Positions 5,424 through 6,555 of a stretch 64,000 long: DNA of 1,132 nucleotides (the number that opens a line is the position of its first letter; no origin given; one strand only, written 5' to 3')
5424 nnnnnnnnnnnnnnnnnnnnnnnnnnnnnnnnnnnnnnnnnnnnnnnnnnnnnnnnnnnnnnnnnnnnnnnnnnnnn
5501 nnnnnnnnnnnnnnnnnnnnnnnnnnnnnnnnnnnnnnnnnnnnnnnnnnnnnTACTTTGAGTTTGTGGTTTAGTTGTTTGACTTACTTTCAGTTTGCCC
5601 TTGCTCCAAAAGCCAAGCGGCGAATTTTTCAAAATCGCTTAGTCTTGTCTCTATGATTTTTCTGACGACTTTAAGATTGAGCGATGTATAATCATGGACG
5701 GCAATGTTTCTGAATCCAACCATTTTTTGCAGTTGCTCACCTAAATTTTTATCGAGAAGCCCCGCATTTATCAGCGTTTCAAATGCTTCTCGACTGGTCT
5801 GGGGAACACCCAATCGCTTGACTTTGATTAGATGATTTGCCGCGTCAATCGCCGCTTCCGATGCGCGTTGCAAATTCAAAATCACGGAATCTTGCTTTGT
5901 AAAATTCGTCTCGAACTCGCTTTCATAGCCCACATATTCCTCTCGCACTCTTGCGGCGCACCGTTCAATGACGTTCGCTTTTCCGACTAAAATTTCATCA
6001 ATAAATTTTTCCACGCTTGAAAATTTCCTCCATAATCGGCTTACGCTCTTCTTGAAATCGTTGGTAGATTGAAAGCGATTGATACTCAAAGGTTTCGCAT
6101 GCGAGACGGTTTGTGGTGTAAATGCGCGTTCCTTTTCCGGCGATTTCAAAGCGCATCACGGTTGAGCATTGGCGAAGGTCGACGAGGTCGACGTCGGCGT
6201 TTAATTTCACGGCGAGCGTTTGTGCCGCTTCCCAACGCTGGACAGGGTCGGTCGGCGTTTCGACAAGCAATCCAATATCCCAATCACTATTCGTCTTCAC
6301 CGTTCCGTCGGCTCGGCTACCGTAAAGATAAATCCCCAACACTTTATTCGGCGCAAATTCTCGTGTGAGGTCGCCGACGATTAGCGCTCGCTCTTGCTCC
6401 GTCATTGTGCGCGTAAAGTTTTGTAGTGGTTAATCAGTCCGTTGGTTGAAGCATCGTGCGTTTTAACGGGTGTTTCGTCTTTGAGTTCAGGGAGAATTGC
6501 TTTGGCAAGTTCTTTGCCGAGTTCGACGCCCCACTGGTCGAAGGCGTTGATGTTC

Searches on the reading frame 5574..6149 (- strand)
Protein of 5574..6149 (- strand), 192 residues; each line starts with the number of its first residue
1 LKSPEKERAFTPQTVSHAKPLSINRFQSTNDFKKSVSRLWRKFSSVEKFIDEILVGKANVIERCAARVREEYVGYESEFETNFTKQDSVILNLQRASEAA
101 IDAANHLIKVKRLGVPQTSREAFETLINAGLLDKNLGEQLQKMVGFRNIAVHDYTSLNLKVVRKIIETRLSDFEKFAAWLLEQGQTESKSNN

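Call 57: search_protein_families(library=ncbifam, proteins=[window:5574-6149:-], max_evalue=0.00001)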
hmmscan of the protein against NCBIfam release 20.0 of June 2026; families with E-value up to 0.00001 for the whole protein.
window:5574-6149:- (192 aa): 1 family
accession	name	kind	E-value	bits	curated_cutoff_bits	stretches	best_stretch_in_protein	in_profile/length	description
NF047751.1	HepT_toxin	equivalog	2.9e-45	153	60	1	57-176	1-120/120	type VII toxin-antitoxin system HepT family RNase toxin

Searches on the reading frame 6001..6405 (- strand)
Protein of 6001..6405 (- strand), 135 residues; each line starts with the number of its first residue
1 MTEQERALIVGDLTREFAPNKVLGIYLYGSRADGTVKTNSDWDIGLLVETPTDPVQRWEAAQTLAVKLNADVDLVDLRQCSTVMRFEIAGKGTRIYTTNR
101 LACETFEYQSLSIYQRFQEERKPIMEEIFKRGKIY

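Call 57: search_protein_families(library=ncbifam, proteins=[window:6001-6405:-], max_evalue=0.00001)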
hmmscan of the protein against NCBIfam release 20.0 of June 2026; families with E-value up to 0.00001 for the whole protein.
window:6001-6405:- (135 aa): 1 family
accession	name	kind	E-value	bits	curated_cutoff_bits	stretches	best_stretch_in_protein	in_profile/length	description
NF047752.1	MntA_antitoxin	equivalog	1.1e-28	99.2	60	1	21-121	6-106/106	type VII toxin-antitoxin system MntA family adenylyltransferase antitoxin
